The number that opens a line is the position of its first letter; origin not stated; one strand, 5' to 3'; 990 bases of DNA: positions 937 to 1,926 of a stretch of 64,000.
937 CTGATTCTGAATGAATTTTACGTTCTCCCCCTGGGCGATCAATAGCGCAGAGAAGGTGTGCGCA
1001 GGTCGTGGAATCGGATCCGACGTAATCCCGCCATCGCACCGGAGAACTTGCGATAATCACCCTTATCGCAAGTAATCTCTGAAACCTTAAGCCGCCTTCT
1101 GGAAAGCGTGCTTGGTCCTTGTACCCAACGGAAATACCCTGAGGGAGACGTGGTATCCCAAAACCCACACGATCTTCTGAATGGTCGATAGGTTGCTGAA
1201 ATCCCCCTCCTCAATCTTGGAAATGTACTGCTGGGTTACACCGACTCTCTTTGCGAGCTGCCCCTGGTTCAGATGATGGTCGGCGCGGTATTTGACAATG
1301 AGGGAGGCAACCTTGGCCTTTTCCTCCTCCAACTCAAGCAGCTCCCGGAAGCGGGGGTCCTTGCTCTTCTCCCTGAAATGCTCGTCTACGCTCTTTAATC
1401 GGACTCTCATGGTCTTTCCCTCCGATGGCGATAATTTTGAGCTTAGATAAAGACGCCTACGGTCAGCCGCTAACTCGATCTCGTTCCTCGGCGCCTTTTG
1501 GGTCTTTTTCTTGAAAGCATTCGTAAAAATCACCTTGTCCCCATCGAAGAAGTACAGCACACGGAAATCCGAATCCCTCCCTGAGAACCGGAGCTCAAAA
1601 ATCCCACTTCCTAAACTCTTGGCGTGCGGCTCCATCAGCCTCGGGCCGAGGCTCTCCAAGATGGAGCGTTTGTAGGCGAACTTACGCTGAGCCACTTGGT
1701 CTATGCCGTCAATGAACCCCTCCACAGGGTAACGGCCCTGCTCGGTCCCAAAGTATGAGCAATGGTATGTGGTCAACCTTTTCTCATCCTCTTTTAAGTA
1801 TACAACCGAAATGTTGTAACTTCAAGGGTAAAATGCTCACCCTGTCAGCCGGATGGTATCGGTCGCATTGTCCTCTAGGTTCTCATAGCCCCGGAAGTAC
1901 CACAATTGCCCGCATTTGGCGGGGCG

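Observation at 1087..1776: Toxin and antitoxin of a HigB/Gp49-HigA-like module fused into one ORF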

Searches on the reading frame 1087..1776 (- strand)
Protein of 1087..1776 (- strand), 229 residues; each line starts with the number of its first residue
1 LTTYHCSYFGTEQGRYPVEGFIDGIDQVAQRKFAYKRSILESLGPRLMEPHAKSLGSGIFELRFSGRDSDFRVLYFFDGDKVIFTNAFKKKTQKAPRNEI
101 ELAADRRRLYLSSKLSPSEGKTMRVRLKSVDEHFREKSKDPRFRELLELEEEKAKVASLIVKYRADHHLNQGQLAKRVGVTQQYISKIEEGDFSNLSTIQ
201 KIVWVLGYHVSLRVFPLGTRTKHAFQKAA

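Call 3: search_protein_families(library=pfam, proteins=[window:1087-1776:-], max_evalue=0.1)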
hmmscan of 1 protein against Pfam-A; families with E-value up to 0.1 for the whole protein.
window:1087-1776:- (229 aa): 10 families
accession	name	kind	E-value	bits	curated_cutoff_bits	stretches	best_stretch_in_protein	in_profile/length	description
PF05973.20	Gp49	-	3e-21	75.7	23.9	1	21-107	2-89/90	Phage derived protein Gp49-like (DUF891)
PF01381.28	HTH_3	-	8.6e-09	35.7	23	1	162-209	3-51/55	Helix-turn-helix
PF13744.12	HTH_37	-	0.00011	22.4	27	1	152-205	15-67/80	Helix-turn-helix domain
PF13560.12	HTH_31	-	0.00044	20.9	27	1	163-191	9-37/64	Helix-turn-helix domain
PF13413.12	HTH_25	-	0.0016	18.6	24.6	1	163-197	5-39/62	Helix-turn-helix domain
PF12844.13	HTH_19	-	0.0041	17.4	30.2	1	162-196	6-39/64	Helix-turn-helix domain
PF04545.22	Sigma70_r4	-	0.012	15.5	24.1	1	159-189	11-41/50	Sigma-70, region 4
PF06242.16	TrcR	-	0.018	15.5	22.2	1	123-201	40-116/139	Transcriptional cell cycle regulator TrcR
PF13443.12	HTH_26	-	0.037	14.7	22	1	162-202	4-46/63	Cro/C1-type HTH DNA-binding domain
PF22495.2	HTH_92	-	0.097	12.4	27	0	162-191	2-31/45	RsaL-like HTH domain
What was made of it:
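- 1426..1776 (-): Toxin portion, codons 1-117: a Gp49/HigB-like member of the RelE superfamily. TTG start at 1776, preceded by a GAGGA Shine-Dalgarno-like sequence at 1791-1787. Pfam PF05973, E = 3e-21 (call 3).
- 1087..1410 (-): Antitoxin portion, codons 123-229 plus the stop: an XRE-type HTH (HigA-like) protein that stands alone as 107 aa in relatives. Pfam HTH_3, E = 8.6e-9 (call 3).
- On HigA-like / XRE-HTH type II antitoxins: HTH_3 scores 35.7 bits against a cut-off of 23 (call 3).
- Checked: Pfam matches (call 3):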

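Call 4: search_protein_families(library=ncbifam, proteins=[window:1087-1776:-], max_evalue=0.1)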
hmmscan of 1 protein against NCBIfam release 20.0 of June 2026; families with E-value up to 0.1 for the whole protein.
window:1087-1776:- (229 aa): 12 families
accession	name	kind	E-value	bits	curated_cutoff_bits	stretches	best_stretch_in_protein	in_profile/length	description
TIGR03070.1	couple_hipB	subfamily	7.6e-09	35.4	71.65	1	156-208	3-56/58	type II toxin-antitoxin system Y4mF family antitoxin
NF007271.0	PRK09726.1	equivalog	1.5e-05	24.9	79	1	159-212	16-70/88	type II toxin-antitoxin system antitoxin HipB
TIGR03830.1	CxxCG_CxxCG_HTH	subfamily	0.00031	20.5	61.8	1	148-206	56-116/127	type II TA system antitoxin MqsA family protein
NF007408.0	PRK09943.1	equivalog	0.00034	20.2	211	1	157-211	9-64/185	HTH-type transcriptional regulator PuuR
TIGR00270.2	TIGR00270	equivalog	0.0014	18.4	110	1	132-193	54-113/159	multiprotein bridging factor aMBF1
NF041951.1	phage_RstR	subfamily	0.0027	17.9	80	1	157-206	4-54/108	RstR family transcriptional repressor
TIGR02612.1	mob_myst_A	hypoth_equivalog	0.0091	15.9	122.6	1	136-195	6-65/150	mobile mystery protein A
NF046032.1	TransRegSlrRBacil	equivalog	0.011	15.8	250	1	159-197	5-43/149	HTH-type transcriptional regulator SlrR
TIGR02980.1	SigBFG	subfamily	0.013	15.2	234.35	1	122-196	151-222/227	SigB/SigF/SigG family RNA polymerase sigma factor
NF041493.1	MobT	equivalog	0.029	13.2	600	1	163-201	4-42/383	MobT family relaxase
NF005514.0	PRK07122.1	subfamily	0.058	12.5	372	1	126-189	192-252/264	RNA polymerase sigma factor SigF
TIGR02937.1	sigma70-ECF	superfamily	0.075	12.6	42.9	0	83-189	63-154/165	sigma-70 family RNA polymerase sigma factor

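Call 7: find_homologous_proteins(query=window:1087-1776:-, max_evalue=0.001)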
Query window:1087-1776:- (229 aa): 2 proteins with E <= 0.001 among 242 candidates.
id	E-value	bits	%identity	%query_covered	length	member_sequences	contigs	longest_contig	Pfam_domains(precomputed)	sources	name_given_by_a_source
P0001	2.1e-68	248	65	58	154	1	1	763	PF01381.29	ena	-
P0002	1.5e-21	95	48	45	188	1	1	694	PF13744.13,PF12844.14,PF01381.29,PF00448.29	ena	-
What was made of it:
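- Tried and rejected: The first word-index protein search with the single sequence found only two hits (call 7) and would have suggested an orphan.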

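Call 8: find_encoding_contigs(protein=window:1090-1776:-, flank=6000, max_places=8)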
Protein window:1090-1776:- (229 aa): 1 contig read that carries it; 1 place shown.
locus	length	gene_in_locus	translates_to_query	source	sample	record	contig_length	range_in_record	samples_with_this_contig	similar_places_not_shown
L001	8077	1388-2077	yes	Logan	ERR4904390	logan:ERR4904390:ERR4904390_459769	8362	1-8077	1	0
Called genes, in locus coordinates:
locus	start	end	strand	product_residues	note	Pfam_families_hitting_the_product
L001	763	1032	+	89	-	-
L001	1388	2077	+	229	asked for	PF05973:Gp49, PF01381:HTH_3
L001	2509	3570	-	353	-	PF00535:Glycos_transf_2, PF13641:Glyco_tranf_2_3 (weak)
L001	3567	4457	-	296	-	PF01370:Epimerase, PF02719:Polysacc_synt_2 (faint), PF04321:RmlD_sub_bind, PF16363:GDP_Man_Dehyd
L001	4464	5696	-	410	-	PF08421:Methyltransf_13, PF13489:Methyltransf_23, PF08241:Methyltransf_11, PF08242:Methyltransf_12 (weak), PF08484:Methyltransf_14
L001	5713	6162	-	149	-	PF00908:dTDP_sugar_isom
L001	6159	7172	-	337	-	PF01073:3Beta_HSD, PF01370:Epimerase, PF02719:Polysacc_synt_2, PF04321:RmlD_sub_bind, PF05368:NmrA (weak), PF07993:NAD_binding_4, PF16363:GDP_Man_Dehyd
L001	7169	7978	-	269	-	PF00483:NTP_transferase, PF12804:NTP_transf_3 (weak)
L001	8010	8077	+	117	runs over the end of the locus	?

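Call 15: find_encoding_contigs(protein=P0001, flank=3000)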
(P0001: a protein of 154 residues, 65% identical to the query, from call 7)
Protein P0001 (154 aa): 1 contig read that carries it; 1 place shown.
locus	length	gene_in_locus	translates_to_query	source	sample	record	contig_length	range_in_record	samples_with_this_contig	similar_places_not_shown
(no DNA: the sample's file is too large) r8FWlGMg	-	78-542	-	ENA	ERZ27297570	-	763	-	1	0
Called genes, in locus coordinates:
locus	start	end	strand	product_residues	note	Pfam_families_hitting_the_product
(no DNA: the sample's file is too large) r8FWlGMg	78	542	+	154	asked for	PF01381:HTH_3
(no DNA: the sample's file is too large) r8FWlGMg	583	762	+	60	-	?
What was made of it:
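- Tried and rejected: No DNA could be retrieved for P0001, because the sample file was too large (call 15).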

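Call 19: search_protein_representatives(protein=window:1090-1776:-)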
Query: 229 residues. Proteins with E-value up to 0.001 (for the whole library): 2415; up to 1e-10: 189; up to 1e-30: 2. The best 150 are listed.
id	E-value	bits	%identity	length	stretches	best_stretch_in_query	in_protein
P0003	4.4e-39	150.8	64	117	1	4-113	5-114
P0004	1.9e-31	125.9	40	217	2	6-111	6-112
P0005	2.1e-29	119.2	58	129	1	123-227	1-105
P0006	1.5e-26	109.9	64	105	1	136-216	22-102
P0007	6.9e-26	107.7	47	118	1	3-113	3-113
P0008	8.9e-25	104.1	55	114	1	126-219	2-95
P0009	1.2e-24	103.6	48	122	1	4-116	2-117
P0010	2.4e-23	99.4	44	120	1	2-111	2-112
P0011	2.4e-21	92.9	47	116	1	124-223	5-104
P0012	3.2e-21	92.5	45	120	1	5-112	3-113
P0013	5.7e-21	91.6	43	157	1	8-129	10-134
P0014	7.2e-21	91.3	46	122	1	1-114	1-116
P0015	1.2e-20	90.6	49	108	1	125-224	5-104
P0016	1.2e-20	90.5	46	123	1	7-112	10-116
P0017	2.4e-20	89.6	45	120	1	5-114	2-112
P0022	1.9e-18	83.4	33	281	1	5-215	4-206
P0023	3.3e-18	82.6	31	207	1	4-210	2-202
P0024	5.8e-18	81.8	35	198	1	20-211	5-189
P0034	2.2e-16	76.7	32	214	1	4-211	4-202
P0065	3.2e-14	69.6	27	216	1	6-213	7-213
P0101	9.0e-13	64.8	34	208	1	39-212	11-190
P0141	7.6e-12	61.8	37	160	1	50-210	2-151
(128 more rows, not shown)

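Call 25: find_encoding_contigs(protein=P0003, flank=3000, max_places=4)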
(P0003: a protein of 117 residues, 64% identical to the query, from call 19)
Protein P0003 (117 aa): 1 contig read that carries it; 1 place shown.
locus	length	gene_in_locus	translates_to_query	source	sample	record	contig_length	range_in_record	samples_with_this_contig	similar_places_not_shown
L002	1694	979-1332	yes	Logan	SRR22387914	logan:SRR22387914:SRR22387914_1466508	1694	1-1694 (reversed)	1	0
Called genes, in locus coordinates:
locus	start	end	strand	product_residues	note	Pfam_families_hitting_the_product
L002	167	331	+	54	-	-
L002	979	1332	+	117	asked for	PF05973:Gp49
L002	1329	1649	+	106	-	PF13744:HTH_37 (weak), PF13560:HTH_31 (weak), PF01381:HTH_3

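Call 26: find_encoding_contigs(protein=P0005, flank=3000, max_places=4)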
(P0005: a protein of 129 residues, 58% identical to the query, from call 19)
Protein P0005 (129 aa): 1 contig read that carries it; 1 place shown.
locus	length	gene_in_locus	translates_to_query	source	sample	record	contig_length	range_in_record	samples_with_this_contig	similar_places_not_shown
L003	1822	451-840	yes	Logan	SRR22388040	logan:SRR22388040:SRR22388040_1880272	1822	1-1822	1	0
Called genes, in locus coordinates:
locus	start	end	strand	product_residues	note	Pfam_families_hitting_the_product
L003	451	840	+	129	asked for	PF13744:HTH_37 (weak), PF01381:HTH_3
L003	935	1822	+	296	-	?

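Call 32: list_cluster_members(proteins=[P0022, P0023, P0024, P0034, P0065, P0101, P0141, P0004, window:1090-1776:-])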
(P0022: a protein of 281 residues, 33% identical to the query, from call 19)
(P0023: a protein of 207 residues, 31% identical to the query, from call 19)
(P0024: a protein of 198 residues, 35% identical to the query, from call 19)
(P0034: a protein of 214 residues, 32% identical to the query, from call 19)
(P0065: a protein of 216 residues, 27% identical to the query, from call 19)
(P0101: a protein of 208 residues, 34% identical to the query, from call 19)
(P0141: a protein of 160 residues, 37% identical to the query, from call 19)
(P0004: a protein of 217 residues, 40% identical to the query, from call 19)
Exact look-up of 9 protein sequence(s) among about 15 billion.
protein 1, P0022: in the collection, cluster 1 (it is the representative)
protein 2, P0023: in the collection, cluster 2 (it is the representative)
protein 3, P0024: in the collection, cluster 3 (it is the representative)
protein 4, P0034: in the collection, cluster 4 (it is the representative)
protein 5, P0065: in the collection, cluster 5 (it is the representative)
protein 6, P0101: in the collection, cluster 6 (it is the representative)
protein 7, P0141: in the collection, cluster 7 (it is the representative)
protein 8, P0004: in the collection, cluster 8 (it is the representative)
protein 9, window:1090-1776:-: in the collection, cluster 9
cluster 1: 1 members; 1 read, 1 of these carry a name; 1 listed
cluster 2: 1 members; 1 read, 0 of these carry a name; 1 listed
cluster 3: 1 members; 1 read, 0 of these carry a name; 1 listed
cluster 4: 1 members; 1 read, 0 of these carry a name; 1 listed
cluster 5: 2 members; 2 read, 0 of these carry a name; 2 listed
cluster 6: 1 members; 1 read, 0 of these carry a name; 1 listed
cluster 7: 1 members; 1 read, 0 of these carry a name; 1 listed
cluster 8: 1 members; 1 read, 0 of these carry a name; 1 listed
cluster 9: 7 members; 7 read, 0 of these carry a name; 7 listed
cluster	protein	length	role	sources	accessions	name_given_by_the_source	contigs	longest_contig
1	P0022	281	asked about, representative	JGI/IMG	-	phage-related protein/transcriptional regulator with XRE-family HTH domain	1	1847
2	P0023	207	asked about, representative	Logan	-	-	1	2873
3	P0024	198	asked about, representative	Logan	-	-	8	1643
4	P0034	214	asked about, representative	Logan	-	-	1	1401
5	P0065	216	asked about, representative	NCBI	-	-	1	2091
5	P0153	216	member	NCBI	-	-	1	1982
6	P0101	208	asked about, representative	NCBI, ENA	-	-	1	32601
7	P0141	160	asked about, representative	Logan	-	-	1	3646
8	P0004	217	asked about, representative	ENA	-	-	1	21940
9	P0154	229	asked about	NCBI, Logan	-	-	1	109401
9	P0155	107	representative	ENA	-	-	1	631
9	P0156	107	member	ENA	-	-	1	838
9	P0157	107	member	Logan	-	-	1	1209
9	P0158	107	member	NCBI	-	-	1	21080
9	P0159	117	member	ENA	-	-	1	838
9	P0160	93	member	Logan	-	-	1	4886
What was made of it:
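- The exact fused protein is on record only from one NCBI contig of 109,401 bp and from Logan run ERR4904390 (calls 8, 32). The two assemblies that agree may derive from the same reads (calls 8, 32).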

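Call 33: find_related_loci(query=window:1090-1776:-, collection=genome_contigs, flank=3000)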
Query window:1090-1776:- (229 aa) in genome_contigs; peptide patterns used: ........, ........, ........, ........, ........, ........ (x = any residue, [..] = any of these).
91 stretches matched a pattern; 1 encode a relative of the query (tblastn E <= 1e-3); 1 distinct loci.
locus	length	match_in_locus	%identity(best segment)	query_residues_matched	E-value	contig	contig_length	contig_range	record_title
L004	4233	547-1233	91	1-229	3e-137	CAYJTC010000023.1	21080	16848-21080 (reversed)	MAG TPA_asm: uncultured Planctomycetia bacterium isolate ERP125453_co1_454 genome assembly, contig: NODE_2410_length_210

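Call 39: search_solved_structures(query=window:1090-1776:-, max_evalue=0.01, show_alignments=3)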
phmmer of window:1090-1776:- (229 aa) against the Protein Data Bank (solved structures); distinct sequences matched with E-value up to 0.01: 7.
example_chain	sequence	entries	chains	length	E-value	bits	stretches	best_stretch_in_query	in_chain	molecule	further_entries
7nbu_Y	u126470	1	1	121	1.9e-05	27.8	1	52-110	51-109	Probable endoribonuclease HigB1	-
7awk_A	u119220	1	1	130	2.3e-05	27.5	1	52-110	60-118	Probable endoribonuclease HigB1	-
6af3_A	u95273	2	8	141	0.00018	24.6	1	38-104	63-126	HigB toxin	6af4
6lty_A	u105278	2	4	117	0.00077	22.5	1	157-212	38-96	Putative antitoxin HigA3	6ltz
8ezt_A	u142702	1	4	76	0.0023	21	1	153-216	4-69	HipB(Lp)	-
1r63_A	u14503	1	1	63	0.0065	19.5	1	157-210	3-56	REPRESSOR PROTEIN FROM BACTERIOPHAGE 434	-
1per_L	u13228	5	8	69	0.0073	19.3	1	157-210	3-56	PROTEIN (434 REPRESSOR) | 434 REPRESSOR | REPRESSOR PROTEIN CI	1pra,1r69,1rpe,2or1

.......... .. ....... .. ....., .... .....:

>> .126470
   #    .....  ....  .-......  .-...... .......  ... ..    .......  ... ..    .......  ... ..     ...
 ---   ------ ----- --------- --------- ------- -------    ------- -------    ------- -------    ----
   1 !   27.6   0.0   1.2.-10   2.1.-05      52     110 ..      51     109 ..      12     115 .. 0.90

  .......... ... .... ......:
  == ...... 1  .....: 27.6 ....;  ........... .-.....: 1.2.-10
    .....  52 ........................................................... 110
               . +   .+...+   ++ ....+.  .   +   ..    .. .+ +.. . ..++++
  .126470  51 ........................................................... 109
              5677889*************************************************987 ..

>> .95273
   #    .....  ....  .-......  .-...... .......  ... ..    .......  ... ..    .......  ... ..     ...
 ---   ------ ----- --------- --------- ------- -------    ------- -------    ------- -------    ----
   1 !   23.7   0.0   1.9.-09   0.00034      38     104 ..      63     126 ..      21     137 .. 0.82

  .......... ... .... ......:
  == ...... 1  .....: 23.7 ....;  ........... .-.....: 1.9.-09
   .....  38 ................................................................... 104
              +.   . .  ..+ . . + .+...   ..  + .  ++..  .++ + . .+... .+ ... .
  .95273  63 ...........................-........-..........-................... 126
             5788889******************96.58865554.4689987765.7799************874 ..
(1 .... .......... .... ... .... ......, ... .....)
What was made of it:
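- Closest known: Mycobacterium tuberculosis HigB1 / HigB-TAC. Same: It is the best sequence match in the PDB (E = 2e-5, call 39).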
